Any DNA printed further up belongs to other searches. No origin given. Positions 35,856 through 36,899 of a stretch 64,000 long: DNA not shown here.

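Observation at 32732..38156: Low-GC island: 4-TM KAP-like P-loop NTPase, divergent FN3 protein and PD-(D/E)XK nuclease, a candidate uncharacterised defence locus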

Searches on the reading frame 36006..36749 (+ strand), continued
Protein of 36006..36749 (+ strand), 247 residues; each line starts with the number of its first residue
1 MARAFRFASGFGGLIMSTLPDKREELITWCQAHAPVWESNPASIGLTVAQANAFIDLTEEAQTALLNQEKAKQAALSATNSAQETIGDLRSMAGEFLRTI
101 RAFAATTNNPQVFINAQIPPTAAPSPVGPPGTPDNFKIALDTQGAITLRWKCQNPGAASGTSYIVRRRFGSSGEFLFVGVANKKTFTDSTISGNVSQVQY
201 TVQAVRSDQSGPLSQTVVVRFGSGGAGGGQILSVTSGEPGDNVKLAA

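Call 57: fold_search(model_id=the predicted structure, library=pdb)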
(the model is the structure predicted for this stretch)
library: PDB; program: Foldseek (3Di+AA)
matches with E <= 10: 1575; with E <= 0.001: 272
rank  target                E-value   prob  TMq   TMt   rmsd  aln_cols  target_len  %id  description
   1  6ygn_A                3.2e-06  1.00  0.34  0.15   2.3        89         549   22  Titin kinase and its flanking domains (released 2021-04-07)
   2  2db8_MODEL_1_A        4.6e-06  1.00  0.35  0.67   5.9       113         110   25  Solution structures of the fn3 domain of human Tripartite motif protein 9 (released 2006-06-15)
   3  1uem_MODEL_1_A        6.2e-06  1.00  0.35  0.64   6.4       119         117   20  Solution Structure of the First Fibronectin Type III domain of human KIAA1568 Protein (released 2003-11-19)
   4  1x5l_MODEL_1_A        7.4e-06  1.00  0.35  0.67   5.6       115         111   19  Solution structure of the second fn3 domain of Eph receptor A8 protein (released 2005-11-16)
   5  2dm4_MODEL_1_A        1.0e-05  1.00  0.33  0.64   6.6       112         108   23  Solution structure of the second fn3 domain of human sorLA/LR11 (released 2006-10-20)
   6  1x4z_MODEL_1_A        1.2e-05  1.00  0.35  0.62   7.2       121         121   15  Solution structure of the 2nd fibronectin type III domain from mouse biregional cell adhesion molecule-related (released 2005-11-15)
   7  8osd_A                1.3e-05  1.00  0.34  0.70   2.4        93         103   24  Crystal structure of the titin domain Fn3-49 (released 2023-08-23)
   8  6pog_A                1.3e-05  1.00  0.31  0.62   4.3       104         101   26  Crystal structure of the NELL2 EGF1-6-Robo3 FN1 complex (released 2020-05-06)
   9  2dlh_MODEL_1_A        1.4e-05  1.00  0.37  0.65   4.7       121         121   19  Solution structure of the second fn3 domain of human receptor-type tyrosine-protein phosphatase delta (released 2006-10-18)
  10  1x3d_MODEL_1_A        1.5e-05  1.00  0.36  0.66   6.1       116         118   20  Solution structure of the fibronectin type-III domain of human fibronectin type-III domain containing protein  (released 2005-11-02)
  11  4o00_A                1.5e-05  1.00  0.34  0.71   2.4        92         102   17  Crystal structure of the Titin A-band domain A3 (released 2014-12-24)
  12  4o00_B                1.6e-05  1.00  0.33  0.69   2.3        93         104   18  Crystal structure of the Titin A-band domain A3 (released 2014-12-24)
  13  1x4x_MODEL_1_A        1.6e-05  1.00  0.32  0.64   5.1       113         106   18  Solution structure of the 6th fibronectin type III domain from human fibronectin type III domain containing pr (released 2005-11-15)
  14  8orl_A                1.7e-05  1.00  0.33  0.70   2.5        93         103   22  Crystal structure of the S23226G missense variant of titin domain Fn3-56 (released 2023-08-23)
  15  8oq9_C                2.1e-05  1.00  0.33  0.71   2.6        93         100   22  Crystal structure of the titin domain Fn3-56 (released 2023-08-23)
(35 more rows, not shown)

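Call 70: search_protein_families(library=phrogs, proteins=[window:36051-36746:+], max_evalue=0.01)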
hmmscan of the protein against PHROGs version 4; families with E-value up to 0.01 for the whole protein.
window:36051-36746:+ (232 aa): 0 families

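Call 73: fold_search(model_id=the predicted structure, library=viral)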
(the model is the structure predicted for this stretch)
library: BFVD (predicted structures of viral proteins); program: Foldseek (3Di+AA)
matches with E <= 10: 977; with E <= 0.001: 46
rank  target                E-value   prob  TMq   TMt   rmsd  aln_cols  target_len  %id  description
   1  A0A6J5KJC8            2.9e-07  1.00  0.38  0.40   8.0       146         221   24  Fibronectin type III [uncultured Caudovirales phage]
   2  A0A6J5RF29            5.4e-06  1.00  0.33  0.42   7.3       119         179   18  Fibronectin type III [uncultured Caudovirales phage]
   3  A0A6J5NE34            1.1e-05  1.00  0.37  0.67   2.6       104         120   20  Fibronectin type III [uncultured Caudovirales phage]
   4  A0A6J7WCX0            2.5e-05  1.00  0.35  0.11  18.1       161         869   19  Uncharacterized protein [uncultured Caudovirales phage]
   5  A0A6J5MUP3            3.2e-05  1.00  0.36  0.22   6.9       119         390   18  Fibronectin type III [uncultured Caudovirales phage]
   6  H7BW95                4.8e-05  1.00  0.32  0.16   3.6        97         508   21  (no name in the UniProt tables at hand)
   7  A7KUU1                6.2e-05  1.00  0.35  0.14   2.8       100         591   18  (no name in the UniProt tables at hand)
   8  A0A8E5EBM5            7.4e-05  1.00  0.35  0.22  11.9       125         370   18  Fibronectin type-III domain-containing protein [Tenacibaculum phage Gundel_1]
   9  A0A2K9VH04            7.9e-05  1.00  0.33  0.11   8.5       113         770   17  Minor tail protein [Gordonia phage Beenie]
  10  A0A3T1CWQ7            7.9e-05  1.00  0.34  0.30  12.0       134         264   16  PKD domain-containing protein [Acanthamoeba castellanii medusavirus J1]
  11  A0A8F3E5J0            8.4e-05  1.00  0.36  0.24   2.8       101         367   20  Minor tail protein [Microbacterium phage Honk]
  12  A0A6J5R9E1            1.0e-04  1.00  0.34  0.34   4.8       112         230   20  Fibronectin type III [uncultured Caudovirales phage]
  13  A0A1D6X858            1.1e-04  1.00  0.33  0.71   4.2       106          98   20  Putative fibronectin, type III containing protein [Bacillus phage PBC4]
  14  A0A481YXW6            1.2e-04  1.00  0.27  0.28   9.6       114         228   19  Fibronectin type-III domain-containing protein [Marseillevirus LCMAC201]
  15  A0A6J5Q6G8            1.4e-04  1.00  0.30  0.08  17.1       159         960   14  TerB_like domain containing protein [uncultured Caudovirales phage]
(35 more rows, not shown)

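Call 93: search_protein_families(library=padloc, proteins=[L009:6233-9736:+, L056:5915-9310:-, L074:1606-5736:+, L055:1931-3937:+, L061:4556-8026:+, L052:6596-8164:+, L062:263-1189:+, L064:7329-9209:+, L051:6382-8298:-, L075:8026-9273:+], max_evalue=0.00001)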
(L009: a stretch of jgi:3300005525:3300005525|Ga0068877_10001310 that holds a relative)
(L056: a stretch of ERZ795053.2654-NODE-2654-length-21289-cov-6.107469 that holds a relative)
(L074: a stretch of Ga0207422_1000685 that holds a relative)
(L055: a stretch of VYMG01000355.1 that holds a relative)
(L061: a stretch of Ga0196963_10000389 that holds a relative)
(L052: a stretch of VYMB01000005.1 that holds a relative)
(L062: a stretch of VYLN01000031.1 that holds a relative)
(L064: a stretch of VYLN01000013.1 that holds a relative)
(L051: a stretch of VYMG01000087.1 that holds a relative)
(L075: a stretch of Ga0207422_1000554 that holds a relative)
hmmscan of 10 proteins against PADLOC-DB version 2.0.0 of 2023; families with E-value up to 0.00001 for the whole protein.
L009:6233-9736:+ (1168 aa): 1 family
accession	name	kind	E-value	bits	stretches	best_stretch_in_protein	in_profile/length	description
PDLC02918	DUF626_VIII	-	6.8e-20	69.7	1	22-256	9-228/474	-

L056:5915-9310:- (1132 aa): 0 families

L074:1606-5736:+ (1377 aa): 0 families

L055:1931-3937:+ (669 aa): 2 families
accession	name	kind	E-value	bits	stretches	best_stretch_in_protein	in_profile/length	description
PDLC02357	AbiU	-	3e-28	97.3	1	165-500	86-405/537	AbiU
PDLC02207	MzaE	-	1.6e-10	38.2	1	308-455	225-384/598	-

L061:4556-8026:+ (1157 aa): 16 families
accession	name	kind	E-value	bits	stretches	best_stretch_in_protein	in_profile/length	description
PDLC03627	REase_MTase_IIG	-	5.5e-266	883.4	2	150-641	2-515/1136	Type IIG restriction enzyme-methyltransferase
PDLC03599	REase_MTase_IIG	-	3.5e-102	340.9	2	524-1023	336-866/959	Type IIG restriction enzyme-methyltransferase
PDLC03598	REase_MTase_IIG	-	4e-72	241.4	2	210-725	55-547/912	Type IIG restriction enzyme-methyltransferase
PDLC02643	DrmMI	-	5.3e-56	188.2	1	657-1025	870-1228/1347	DrmMI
PDLC04134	mad2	-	4.9e-22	76.4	1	206-676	37-371/492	mads_2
PDLC02646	DrmMI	-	4.9e-22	75.9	1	656-999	283-639/792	DrmMI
PDLC02644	DrmMI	-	7.7e-20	68.4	1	657-995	383-756/988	DrmMI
PDLC03618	REase_MTase_IIG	-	2.3e-17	59.7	1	656-1007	866-1216/1429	Type IIG restriction enzyme-methyltransferase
PDLC02640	DrmMI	-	7.3e-13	45.1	1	714-1007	548-854/1015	DrmMI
PDLC03609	REase_MTase_IIG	-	1.4e-09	34.3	1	342-706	228-603/1066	Type IIG restriction enzyme-methyltransferase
PDLC02529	PglX|PglXI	-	1e-08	31.4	1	520-614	213-300/1189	PglX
PDLC03629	REase_MTase_IIG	-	1.1e-08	31.4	0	526-606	424-511/1182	Type IIG restriction enzyme-methyltransferase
PDLC03338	MTase_II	-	6e-08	29.9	1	535-754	153-337/604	Type II methyltransferase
PDLC03612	REase_MTase_IIG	-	1.6e-06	24.6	0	525-570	497-542/1247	Type IIG restriction enzyme-methyltransferase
PDLC03601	REase_MTase_IIG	-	4.1e-06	22.9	1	455-608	382-530/1110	Type IIG restriction enzyme-methyltransferase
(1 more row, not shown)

L052:6596-8164:+ (523 aa): 0 families

L062:263-1189:+ (309 aa): 0 families

L064:7329-9209:+ (627 aa): 0 families

L051:6382-8298:- (639 aa): 0 families

L075:8026-9273:+ (416 aa): 0 families
